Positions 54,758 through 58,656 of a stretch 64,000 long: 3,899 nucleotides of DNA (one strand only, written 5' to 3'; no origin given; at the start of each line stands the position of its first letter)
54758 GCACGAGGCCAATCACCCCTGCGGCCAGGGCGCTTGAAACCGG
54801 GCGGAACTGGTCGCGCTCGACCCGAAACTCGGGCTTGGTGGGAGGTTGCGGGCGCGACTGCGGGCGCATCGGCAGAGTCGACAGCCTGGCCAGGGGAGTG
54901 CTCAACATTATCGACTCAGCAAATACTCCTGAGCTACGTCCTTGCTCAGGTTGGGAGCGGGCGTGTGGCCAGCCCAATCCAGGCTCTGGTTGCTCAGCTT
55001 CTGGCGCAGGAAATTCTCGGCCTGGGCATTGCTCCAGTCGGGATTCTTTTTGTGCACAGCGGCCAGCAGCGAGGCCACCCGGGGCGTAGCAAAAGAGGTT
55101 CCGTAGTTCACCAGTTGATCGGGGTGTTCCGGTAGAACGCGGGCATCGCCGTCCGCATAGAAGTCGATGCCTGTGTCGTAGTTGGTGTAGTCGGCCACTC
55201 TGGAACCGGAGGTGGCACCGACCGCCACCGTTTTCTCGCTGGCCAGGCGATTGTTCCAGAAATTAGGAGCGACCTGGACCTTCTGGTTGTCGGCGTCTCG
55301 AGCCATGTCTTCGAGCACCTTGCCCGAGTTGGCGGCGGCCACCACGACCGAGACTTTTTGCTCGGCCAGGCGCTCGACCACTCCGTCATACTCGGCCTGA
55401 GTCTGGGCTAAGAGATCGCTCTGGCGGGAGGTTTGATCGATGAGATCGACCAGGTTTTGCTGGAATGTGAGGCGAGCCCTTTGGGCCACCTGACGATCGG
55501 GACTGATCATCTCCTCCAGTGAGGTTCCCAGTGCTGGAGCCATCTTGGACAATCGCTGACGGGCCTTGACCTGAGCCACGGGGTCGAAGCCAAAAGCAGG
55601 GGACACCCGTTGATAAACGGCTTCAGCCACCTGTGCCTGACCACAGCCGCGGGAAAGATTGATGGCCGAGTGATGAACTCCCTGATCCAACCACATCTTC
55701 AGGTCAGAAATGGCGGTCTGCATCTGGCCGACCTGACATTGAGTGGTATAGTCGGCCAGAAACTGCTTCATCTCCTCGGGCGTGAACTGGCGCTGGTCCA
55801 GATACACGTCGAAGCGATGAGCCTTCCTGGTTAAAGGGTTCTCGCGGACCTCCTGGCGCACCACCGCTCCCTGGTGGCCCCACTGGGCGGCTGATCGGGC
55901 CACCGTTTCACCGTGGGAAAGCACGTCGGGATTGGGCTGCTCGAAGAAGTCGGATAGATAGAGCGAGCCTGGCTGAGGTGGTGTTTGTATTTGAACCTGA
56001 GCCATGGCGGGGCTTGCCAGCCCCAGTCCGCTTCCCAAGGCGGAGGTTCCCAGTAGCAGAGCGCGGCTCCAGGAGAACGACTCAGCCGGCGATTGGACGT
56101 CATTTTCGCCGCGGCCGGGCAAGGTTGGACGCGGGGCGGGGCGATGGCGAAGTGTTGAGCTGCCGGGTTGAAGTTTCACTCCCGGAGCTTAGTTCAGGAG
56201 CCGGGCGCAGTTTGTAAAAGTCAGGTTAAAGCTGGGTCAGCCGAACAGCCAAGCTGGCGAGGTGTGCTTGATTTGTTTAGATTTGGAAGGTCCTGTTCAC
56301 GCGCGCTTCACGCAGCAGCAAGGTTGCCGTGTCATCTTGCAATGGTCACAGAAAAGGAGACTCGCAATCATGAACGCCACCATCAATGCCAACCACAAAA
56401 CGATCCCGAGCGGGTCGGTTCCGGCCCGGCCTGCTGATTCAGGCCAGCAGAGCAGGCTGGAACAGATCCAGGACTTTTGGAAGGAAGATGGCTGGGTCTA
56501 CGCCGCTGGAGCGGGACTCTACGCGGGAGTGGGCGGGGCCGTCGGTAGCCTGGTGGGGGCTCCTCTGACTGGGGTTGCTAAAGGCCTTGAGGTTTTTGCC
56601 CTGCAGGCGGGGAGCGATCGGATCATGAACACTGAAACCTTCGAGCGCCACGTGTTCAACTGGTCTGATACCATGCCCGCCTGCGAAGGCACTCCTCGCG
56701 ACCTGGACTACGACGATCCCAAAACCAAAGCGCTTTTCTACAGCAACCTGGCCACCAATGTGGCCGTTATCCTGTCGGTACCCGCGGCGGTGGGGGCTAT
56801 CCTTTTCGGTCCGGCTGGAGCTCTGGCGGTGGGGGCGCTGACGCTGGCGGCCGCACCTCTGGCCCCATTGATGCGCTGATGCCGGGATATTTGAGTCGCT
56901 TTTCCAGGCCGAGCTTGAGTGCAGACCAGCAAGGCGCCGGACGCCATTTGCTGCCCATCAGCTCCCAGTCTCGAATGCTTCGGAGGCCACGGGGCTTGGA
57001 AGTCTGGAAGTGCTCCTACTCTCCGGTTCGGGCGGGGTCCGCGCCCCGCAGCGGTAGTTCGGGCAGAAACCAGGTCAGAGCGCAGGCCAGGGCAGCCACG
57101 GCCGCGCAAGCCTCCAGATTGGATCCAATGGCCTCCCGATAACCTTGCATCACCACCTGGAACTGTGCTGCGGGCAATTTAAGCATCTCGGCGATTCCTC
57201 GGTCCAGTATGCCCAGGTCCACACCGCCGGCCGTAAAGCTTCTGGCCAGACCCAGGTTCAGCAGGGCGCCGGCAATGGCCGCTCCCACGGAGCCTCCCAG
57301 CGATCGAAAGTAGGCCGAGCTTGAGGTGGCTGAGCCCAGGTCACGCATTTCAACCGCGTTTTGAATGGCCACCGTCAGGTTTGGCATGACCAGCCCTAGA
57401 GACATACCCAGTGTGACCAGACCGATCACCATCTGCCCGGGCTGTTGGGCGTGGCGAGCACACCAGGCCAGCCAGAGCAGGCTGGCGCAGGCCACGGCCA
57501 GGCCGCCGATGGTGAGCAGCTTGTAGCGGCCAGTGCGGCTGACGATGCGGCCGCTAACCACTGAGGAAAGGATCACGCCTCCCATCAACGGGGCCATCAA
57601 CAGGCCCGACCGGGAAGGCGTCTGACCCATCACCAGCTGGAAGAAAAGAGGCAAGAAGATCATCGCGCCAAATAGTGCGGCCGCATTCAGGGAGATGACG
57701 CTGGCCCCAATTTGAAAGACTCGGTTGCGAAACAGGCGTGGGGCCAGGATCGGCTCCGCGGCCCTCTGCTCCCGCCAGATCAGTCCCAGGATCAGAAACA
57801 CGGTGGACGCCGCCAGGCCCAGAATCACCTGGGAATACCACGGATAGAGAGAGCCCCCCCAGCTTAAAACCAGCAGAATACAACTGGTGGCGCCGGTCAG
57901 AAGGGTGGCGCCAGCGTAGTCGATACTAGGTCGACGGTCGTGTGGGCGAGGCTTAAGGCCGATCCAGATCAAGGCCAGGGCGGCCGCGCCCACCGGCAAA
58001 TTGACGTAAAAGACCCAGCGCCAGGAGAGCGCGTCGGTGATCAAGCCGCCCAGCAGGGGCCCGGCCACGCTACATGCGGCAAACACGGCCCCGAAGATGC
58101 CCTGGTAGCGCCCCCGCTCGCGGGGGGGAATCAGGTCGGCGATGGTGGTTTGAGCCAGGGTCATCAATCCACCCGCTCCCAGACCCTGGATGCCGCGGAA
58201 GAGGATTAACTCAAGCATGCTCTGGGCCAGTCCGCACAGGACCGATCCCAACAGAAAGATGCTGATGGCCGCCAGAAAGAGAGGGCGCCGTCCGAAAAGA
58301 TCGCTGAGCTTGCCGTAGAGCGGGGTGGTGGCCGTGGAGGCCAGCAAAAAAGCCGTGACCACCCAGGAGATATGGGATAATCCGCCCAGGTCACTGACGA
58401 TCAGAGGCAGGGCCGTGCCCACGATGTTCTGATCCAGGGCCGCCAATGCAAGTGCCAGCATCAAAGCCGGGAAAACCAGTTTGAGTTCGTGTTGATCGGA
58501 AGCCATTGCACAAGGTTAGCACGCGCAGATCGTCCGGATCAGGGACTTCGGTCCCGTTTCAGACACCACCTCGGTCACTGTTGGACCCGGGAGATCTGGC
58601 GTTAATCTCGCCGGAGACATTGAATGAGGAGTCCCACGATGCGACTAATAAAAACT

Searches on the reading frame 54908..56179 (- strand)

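Call 18: search_protein_families(library=pfam, proteins=[window:54908-56179:-], max_evalue=0.00001)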
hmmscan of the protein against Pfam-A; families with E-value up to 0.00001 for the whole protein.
window:54908-56179:- (423 aa): 1 family
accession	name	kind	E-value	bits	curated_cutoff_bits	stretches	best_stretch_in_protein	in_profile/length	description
PF00082.27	Peptidase_S8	-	5.6e-11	42.7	21.8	1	267-395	133-273/288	Subtilase family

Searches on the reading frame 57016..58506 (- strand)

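Call 18: search_protein_families(library=pfam, proteins=[window:57016-58506:-], max_evalue=0.00001)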
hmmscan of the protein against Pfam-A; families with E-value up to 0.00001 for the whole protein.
window:57016-58506:- (496 aa): 6 families
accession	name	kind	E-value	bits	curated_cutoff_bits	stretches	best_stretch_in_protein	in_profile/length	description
PF07690.21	MFS_1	-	2.6e-57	194.7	33.4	1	15-409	1-347/347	Major Facilitator Superfamily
PF06609.19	TRI12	-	2.1e-15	56.7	23.2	1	29-272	63-319/599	Fungal trichothecene efflux pump (TRI12)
PF00083.30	Sugar_tr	-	1.6e-13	50.8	22.3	1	45-180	47-188/452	Sugar (and other) transporter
PF13347.12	MFS_2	-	2.2e-11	43.4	27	1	258-417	220-382/427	MFS/sugar transport protein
PF12832.13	MFS_1_like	-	7.3e-08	32.3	25.2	0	64-167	267-372/373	MFS_1 like family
PF11700.14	ATG22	-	5.8e-06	25.7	24.1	1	95-182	383-471/482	Vacuole effluxer Atg22 like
